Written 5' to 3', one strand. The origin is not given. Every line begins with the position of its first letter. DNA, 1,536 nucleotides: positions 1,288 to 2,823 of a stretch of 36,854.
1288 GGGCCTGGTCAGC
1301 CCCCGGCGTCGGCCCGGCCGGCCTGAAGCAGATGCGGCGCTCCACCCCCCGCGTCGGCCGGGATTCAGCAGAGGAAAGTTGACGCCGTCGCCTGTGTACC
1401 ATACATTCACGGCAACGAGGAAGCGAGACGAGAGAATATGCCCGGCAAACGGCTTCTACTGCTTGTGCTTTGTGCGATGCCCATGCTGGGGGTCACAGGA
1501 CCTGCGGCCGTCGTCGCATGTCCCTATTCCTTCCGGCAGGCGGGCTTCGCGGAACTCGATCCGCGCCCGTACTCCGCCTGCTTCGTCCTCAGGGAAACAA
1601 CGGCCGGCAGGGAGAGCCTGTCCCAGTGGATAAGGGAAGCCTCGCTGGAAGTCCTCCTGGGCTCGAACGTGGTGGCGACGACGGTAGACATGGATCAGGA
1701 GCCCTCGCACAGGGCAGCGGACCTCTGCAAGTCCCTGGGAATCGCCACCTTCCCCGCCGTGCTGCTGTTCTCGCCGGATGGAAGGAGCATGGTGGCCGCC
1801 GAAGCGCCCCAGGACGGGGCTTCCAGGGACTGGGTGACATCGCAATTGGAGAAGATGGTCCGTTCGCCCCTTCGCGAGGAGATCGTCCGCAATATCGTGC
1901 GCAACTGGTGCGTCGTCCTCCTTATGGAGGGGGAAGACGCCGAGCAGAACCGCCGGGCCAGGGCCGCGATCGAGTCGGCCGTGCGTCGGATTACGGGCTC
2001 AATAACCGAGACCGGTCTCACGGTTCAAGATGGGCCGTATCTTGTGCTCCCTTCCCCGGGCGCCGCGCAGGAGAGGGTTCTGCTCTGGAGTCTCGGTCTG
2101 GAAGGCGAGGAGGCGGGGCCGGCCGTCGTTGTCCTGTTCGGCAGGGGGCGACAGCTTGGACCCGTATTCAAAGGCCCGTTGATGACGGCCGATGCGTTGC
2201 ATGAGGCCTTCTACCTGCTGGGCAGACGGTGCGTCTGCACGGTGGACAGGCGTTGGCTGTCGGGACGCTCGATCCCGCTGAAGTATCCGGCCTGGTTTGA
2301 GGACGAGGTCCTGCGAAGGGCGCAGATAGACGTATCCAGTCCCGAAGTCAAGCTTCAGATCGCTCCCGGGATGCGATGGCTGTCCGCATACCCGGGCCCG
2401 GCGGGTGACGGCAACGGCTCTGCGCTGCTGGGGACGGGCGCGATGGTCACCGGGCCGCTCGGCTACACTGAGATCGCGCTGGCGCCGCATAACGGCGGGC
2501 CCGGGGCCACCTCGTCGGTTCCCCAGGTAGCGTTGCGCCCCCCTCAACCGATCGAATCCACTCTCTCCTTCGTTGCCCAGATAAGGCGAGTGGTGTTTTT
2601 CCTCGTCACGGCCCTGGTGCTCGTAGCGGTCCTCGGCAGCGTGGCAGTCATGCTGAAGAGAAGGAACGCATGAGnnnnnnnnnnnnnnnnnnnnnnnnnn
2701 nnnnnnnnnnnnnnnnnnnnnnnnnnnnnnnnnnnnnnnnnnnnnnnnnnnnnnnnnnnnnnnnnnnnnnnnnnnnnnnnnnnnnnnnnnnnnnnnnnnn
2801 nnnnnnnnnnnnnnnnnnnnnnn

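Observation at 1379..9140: Tight 4-gene operon coupling a MacB/FtsX-type ABC module to a CPYS thioredoxin-fold anchor protein and a 1545-aa exported multidomain enzyme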

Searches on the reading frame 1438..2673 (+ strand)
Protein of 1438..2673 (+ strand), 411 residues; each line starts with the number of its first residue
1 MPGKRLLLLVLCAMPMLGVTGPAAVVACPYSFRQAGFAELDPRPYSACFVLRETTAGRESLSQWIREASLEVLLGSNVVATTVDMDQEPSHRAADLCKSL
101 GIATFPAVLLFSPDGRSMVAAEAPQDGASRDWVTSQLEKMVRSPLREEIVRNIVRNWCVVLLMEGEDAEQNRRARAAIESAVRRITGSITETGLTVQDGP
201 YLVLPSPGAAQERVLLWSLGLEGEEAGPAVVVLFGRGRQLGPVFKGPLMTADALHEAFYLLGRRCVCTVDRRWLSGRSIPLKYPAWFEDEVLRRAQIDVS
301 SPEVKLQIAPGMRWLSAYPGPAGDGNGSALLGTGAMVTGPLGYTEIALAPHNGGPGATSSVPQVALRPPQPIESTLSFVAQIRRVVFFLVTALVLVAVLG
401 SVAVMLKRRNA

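Call 3: search_protein_families(library=pfam, proteins=[window:1438-2673:+], max_evalue=0.01)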
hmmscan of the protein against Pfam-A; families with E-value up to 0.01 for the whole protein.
window:1438-2673:+ (411 aa): 0 families

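Call 4: search_protein_families(library=ncbifam, proteins=[window:1438-2673:+], max_evalue=0.01)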
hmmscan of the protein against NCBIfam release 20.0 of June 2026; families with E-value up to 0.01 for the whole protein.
window:1438-2673:+ (411 aa): 0 families
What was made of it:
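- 1438..2673 (+): Gene A: exported, C-terminally anchored tandem thioredoxin-fold protein, from a family with no Pfam or NCBIfam model. No Pfam or NCBIfam hit (calls 3, 4).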

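Call 11: find_homologous_proteins(query=window:1438-2670:+)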
Query window:1438-2670:+ (411 aa): 12 proteins with E <= 0.001 among 8000 candidates.
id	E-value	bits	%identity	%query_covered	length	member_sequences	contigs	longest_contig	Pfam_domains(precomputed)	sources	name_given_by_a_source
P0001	4.5e-269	910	100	100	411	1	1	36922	-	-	-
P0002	1.0e-219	747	82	100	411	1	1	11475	-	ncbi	-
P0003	3.6e-140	485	57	95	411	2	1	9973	-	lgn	-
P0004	1.7e-139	483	53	99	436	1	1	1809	-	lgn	-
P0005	2.4e-70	255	39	97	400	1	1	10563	-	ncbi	-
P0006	6.9e-60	221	41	69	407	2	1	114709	-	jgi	-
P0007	3.3e-39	153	33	60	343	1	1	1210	-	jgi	-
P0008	2.5e-37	147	29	82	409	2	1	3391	-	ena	-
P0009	8.4e-37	145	29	93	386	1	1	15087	-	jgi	jgi:hypothetical protein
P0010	5.7e-36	142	29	82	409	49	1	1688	-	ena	-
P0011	2.9e-35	140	33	78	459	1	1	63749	-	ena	-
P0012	3.3e-30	123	31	79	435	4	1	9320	-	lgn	-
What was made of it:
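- Tried and rejected: It found only 12 A homologues and gave a misleading impression that the family is rare (call 11).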

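Call 12: find_encoding_contigs(protein=P0006, flank=10000, max_places=2)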
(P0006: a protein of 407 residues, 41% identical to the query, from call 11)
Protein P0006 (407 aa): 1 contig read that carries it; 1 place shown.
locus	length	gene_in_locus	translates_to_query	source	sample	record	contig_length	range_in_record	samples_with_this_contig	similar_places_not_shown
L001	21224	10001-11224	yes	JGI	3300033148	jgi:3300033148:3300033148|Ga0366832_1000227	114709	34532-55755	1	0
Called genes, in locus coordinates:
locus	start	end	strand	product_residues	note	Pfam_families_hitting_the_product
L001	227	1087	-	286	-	PF01261:AP_endonuc_2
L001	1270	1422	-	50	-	-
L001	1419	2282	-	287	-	PF01261:AP_endonuc_2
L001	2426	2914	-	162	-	-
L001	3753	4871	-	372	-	PF01208:URO-D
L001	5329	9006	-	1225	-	PF02463:SMC_N, PF13175:AAA_15, PF13304:AAA_21 (faint), PF13476:AAA_23, PF06470:SMC_hinge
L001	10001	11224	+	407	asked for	-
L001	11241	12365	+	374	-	PF02687:FtsX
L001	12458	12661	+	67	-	PF02604:PhdYeFM_antitox, PF18506:RelB-like (weak)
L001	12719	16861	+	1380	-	PF01011:PQQ (faint), PF13360:PQQ_2, PF13570:Beta-prop_ACSF4, PF13360:PQQ_2 (weak), PF08241:Methyltransf_11 (faint), PF13649:Methyltransf_25, PF11721:Malectin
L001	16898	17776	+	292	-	PF04909:Amidohydro_2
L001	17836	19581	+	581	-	PF16126:DUF4838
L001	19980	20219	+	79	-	PF08281:Sigma70_r4_2 (weak)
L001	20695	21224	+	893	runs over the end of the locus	PF21027:Sde0182_C (faint), PF17963:Big_9 (faint), PF22352:K319L-like_PKD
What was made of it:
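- One locus (L001) lacks the ATPase gene (call 12).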

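Call 13: find_encoding_contigs(protein=P0011, flank=10000, max_places=2)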
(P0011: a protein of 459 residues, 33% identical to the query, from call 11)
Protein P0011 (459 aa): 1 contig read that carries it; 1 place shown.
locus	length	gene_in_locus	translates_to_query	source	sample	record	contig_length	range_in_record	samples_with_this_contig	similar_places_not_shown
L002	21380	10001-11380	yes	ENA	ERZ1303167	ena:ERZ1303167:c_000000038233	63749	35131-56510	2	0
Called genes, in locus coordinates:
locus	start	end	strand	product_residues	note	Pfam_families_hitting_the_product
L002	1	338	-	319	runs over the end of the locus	PF00582:Usp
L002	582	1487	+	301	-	-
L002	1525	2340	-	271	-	-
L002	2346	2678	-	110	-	PF01906:YbjQ_1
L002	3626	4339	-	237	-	-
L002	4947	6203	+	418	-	PF10509:GalKase_gal_bdg, PF00288:GHMP_kinases_N, PF08544:GHMP_kinases_C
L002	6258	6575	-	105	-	-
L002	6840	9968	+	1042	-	PF01011:PQQ (faint), PF13360:PQQ_2, PF13570:Beta-prop_ACSF4, PF13649:Methyltransf_25 (weak), PF08241:Methyltransf_11 (faint), PF13360:PQQ_2 (weak)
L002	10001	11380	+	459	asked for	-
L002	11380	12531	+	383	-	PF02687:FtsX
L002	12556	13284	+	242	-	PF00005:ABC_tran, PF02463:SMC_N (faint)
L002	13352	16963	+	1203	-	PF01011:PQQ (faint), PF13360:PQQ_2, PF13570:Beta-prop_ACSF4, PF13360:PQQ_2 (weak), PF08241:Methyltransf_11 (weak), PF13649:Methyltransf_25 (faint)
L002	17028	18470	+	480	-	PF18943:DUF5690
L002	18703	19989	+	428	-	PF01494:FAD_binding_3 (weak), PF01946:Thi4 (weak), PF03486:HI0933_like (faint), PF07992:Pyr_redox_2 (weak), PF00070:Pyr_redox (faint), PF00890:FAD_binding_2, PF01134:GIDA (faint), PF01266:DAO, +3 more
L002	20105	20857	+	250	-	PF01012:ETF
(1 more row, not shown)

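Call 14: find_encoding_contigs(protein=P0005, flank=10000, max_places=2)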
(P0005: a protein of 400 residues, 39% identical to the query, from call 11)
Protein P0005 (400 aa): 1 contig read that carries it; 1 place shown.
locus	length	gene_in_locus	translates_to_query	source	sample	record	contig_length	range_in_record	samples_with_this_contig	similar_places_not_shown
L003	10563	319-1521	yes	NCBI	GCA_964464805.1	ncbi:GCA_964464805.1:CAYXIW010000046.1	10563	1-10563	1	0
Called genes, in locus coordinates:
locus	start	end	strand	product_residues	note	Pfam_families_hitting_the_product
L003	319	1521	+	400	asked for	-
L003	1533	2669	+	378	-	PF02687:FtsX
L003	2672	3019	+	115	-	-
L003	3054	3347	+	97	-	PF00005:ABC_tran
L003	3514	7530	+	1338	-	-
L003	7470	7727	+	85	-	PF11721:Malectin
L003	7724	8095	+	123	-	-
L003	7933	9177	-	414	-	-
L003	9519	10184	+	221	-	-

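Call 18: search_solved_structures(query=A1, max_evalue=10)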
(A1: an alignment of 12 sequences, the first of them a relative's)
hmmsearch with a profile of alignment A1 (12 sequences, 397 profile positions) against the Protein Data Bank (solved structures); distinct sequences matched with E-value up to 10: 0.
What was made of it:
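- On Thioredoxin / PDI superfamily (protein A): Zero PDB sequence hits at E<=10 (call 18).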

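Call 20: find_related_loci(query=A1, collection=genome_contigs, flank=10000)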
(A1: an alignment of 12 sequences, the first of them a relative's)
Query A1 (411 aa) in genome_contigs; peptide patterns used: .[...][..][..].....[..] (x = any residue, [..] = any of these).
93 stretches matched a pattern; 89 encode a relative of the query (tblastn E <= 1e-3); the best 80 are kept; 80 distinct loci.
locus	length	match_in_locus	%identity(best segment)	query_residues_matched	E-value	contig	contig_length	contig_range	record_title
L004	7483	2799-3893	38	25-402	6e-72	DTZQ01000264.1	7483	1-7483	MAG TPA_asm: Armatimonadota bacterium isolate UWMA-0252 k99_2026802, whole genome shotgun sequence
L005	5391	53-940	39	13-309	7e-55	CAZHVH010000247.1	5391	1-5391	MAG TPA_asm: uncultured bacterium isolate binchicken_co6_520 genome assembly, contig: NODE_20367_length_5391_cov_14.4741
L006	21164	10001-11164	32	23-410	2e-54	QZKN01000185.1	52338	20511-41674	MAG: Candidatus Omnitrophota bacterium isolate SURF_12 Ga0104751_1000849, whole genome shotgun sequence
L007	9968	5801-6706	34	3-309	7e-52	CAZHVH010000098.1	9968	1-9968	MAG TPA_asm: uncultured bacterium isolate binchicken_co6_520 genome assembly, contig: NODE_8392_length_9968_cov_16.99445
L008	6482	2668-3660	33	7-334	1e-51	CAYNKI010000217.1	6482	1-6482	MAG TPA_asm: uncultured Pirellulales bacterium isolate SRP068000_co1_139 genome assembly, contig: NODE_26282_length_6482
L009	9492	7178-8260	29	3-384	9e-49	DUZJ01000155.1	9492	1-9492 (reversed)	MAG TPA_asm: Planctomycetota bacterium isolate MAG_11118_pl_115 Ga0114922_10008309, whole genome shotgun sequence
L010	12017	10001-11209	28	7-409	1e-48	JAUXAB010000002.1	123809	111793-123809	MAG: Phycisphaerae bacterium isolate CSMAG_2751 CSMAG_2751_k141_610976_length_123809_cov_29.8915, whole genome shotgun s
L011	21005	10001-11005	32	3-320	5e-48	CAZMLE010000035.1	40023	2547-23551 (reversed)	MAG TPA_asm: uncultured Pirellulales bacterium isolate binchicken_co103_323 genome assembly, contig: NODE_777_length_400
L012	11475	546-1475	32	27-353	3e-48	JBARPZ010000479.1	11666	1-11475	MAG: Sedimentisphaerales bacterium isolate MFD13424_ilm_asm_bin26 k127_295429, whole genome shotgun sequence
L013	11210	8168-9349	28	5-411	1e-47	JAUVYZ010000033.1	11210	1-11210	MAG: Phycisphaerae bacterium isolate CSMAG_1255 CSMAG_1255_k141_998335_length_11210_cov_8.0000, whole genome shotgun seq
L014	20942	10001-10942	30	27-348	9e-46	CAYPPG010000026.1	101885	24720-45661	MAG TPA_asm: uncultured bacterium isolate SRP141376_co4_190 genome assembly, contig: NODE_309_length_101885_cov_9.278729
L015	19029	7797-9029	31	4-409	7e-46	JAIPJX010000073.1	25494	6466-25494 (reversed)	MAG: Verrucomicrobia bacterium isolate Tobar12.5m-G45 Tobar12-5m-C1333, whole genome shotgun sequence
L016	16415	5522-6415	34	7-308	7e-45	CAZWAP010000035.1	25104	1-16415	MAG TPA_asm: uncultured Pirellulales bacterium isolate binchicken_co19_376 genome assembly, contig: NODE_2902_length_251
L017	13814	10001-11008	32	1-348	6e-45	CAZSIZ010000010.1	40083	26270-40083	MAG TPA_asm: uncultured bacterium isolate SRP077602_co8_260 genome assembly, contig: NODE_1427_length_40083_cov_5.125062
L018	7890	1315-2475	29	4-390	1e-44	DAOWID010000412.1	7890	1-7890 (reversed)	MAG TPA_asm: Planctomycetota bacterium isolate CSMAG_2034 CSMAG_2034_k141_893073_length_7890_cov_28.0000, whole genome s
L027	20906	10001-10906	30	24-323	1e-41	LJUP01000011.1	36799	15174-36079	MAG: Bacteroides sp. SM23_62 WORSMTZ_1190, whole genome shotgun sequence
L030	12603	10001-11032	31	2-350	7e-41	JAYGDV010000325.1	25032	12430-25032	MAG: Planctomycetota bacterium isolate OC6_3000m_MAG_153 OC6_3000m_contig_5149971, whole genome shotgun sequence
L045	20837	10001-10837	32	28-309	1e-37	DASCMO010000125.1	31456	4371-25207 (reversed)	MAG TPA_asm: Planctomycetota bacterium isolate Fu_MAG_107 c_000001128095, whole genome shotgun sequence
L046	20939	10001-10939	33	5-320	3e-37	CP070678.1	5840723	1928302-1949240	MAG: Phycisphaerales bacterium isolate bin7 chromosome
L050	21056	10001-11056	27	4-365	4e-37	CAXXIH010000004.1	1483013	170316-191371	MAG: bacterium isolate 8561d366-b592-423a-86f8-33741145bb09 genome assembly, contig: contig_4, whole genome shotgun sequ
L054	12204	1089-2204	28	27-409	2e-35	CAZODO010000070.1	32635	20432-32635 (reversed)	MAG TPA_asm: uncultured Verrucomicrobiota bacterium isolate binchicken_co66_256 genome assembly, contig: NODE_2288_lengt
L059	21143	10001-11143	26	3-409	1e-33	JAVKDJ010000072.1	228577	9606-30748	MAG: Cyclobacteriaceae bacterium isolate F3-SA18-10 k141_7677, whole genome shotgun sequence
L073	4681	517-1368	28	27-324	8e-29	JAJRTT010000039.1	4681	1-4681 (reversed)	MAG: Bacteroidetes bacterium isolate Dive96_bin10.114 k141_420197, whole genome shotgun sequence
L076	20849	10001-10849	28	1-304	7e-28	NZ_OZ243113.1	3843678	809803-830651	MAG: Flagellimonas sp. isolate 43e2af74-dc43-4f6c-8eec-41ebd8293f0e chromosome 1, complete sequence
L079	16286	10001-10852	27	27-324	8e-27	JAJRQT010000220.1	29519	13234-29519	MAG: Bacteroidetes bacterium isolate Dive100_bin10.8 k141_1145625, whole genome shotgun sequence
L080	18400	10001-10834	27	4-302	3e-25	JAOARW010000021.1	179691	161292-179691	MAG: Carboxylicivirga sp. isolate McD6.26 contig_9465, whole genome shotgun sequence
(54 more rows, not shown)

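Call 27: predict_structure(alignment_id=A1)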
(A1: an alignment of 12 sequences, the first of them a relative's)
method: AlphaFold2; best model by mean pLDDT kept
length: 411 residues; sequences in the alignment: 12
mean_pLDDT: 65.1   pTM: 0.57
mean pLDDT of the five models: 65.1, 64.6, 64.3, 62.3, 61.9
residues with pLDDT >= 90: 64; 70-90: 149; 50-70: 82; < 50: 116
segments of 3 or more residues with pLDDT < 50: 20-22, 29-40, 264-271, 276-284, 295-297, 301-378
pLDDT, mean of each block of 10 residues (from residue 1): 66 57 50 39 79 90 90 76 92 93 92 84 86 90 79 75 88 93 77 64 79 81 73 65 74 76 49 44 47 51 42 32 28 25 26 25 26 42 70 83 72 50
secondary structure, 60 per line:
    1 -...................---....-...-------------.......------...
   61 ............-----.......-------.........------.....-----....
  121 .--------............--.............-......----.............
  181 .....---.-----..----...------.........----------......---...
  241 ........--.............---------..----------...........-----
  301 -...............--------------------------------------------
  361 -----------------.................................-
elements in order: H2-20 E24-27 E45-51 H58-72 E78-84 H92-100 E107-111 E117-121 H130-141 H144-156 E158-163 H168-185 E201-203 H210-218 E229-234 E238-245 H251-263 H285-295 H302-316 H378-410

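Call 29: fold_search(model_id=the predicted structure, library=pdb)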
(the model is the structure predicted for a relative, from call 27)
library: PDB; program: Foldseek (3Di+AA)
matches with E <= 10: 1239; with E <= 0.001: 113
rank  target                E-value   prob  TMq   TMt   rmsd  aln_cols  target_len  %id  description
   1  5d96_D                1.9e-07  1.00  0.20  0.32  16.6       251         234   15  Oxidoreductase Fragment of Mouse QSOX1 in Complex with a FAb Fragment from an Antibody Targeting Mouse and Human QSOX1 (released 2016-02-10)
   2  5xwm_A                2.2e-07  1.00  0.22  0.25  15.4       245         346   13  human ERp44 zinc-bound form (released 2019-01-02)
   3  5xwm_B                2.5e-07  1.00  0.22  0.25  15.3       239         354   12  human ERp44 zinc-bound form (released 2019-01-02)
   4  4ij3_A                2.5e-07  1.00  0.20  0.32  16.6       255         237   14  Oxidoreductase Fragment of Human QSOX1 in Complex with a FAB Fragment from an Anti- Human QSOX1 Antibody (released 2013-11-06)
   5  4el1_A                2.8e-07  1.00  0.21  0.20  14.7       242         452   16  Crystal structure of oxidized hPDI (abb'xa') (released 2013-04-10)
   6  8aon_B00A             3.2e-07  1.00  0.20  0.32  16.4       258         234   14  Oxidoreductase fragment of human QSOX1 in complex with a Fab fragment of a humanized anti-QSOX1 antibody (released 2023-08-02)
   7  4ekz                  3.4e-07  1.00  0.21  0.19  15.0       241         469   16  Crystal structure of reduced hPDI (abb'xa') (released 2013-04-10)
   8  3t58_B                3.6e-07  1.00  0.20  0.17  16.8       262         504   15  C76A/C455S mutant of mouse QSOX1 containing an interdomain disulfide (released 2012-05-30)
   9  5xwm_D                3.8e-07  1.00  0.22  0.25  15.4       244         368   14  human ERp44 zinc-bound form (released 2019-01-02)
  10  2b5e                  5.0e-07  1.00  0.21  0.18  17.2       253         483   13  Crystal Structure of Yeast Protein Disulfide Isomerase (released 2006-01-24)
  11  3t58_A                5.0e-07  1.00  0.20  0.17  16.9       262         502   15  C76A/C455S mutant of mouse QSOX1 containing an interdomain disulfide (released 2012-05-30)
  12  3q6o                  5.6e-07  1.00  0.20  0.32  16.5       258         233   15  Oxidoreductase Fragment of Human QSOX1 (released 2012-05-30)
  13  6eny_D                6.4e-07  1.00  0.21  0.19  15.7       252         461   13  Structure of the human PLC editing module (released 2017-11-29)
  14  5gu6                  9.4e-07  1.00  0.22  0.23  16.2       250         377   12  Crystal structure of Human ERp44 form I (released 2017-04-12)
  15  5xwm_C                1.1e-06  1.00  0.23  0.26  14.4       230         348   14  human ERp44 zinc-bound form (released 2019-01-02)
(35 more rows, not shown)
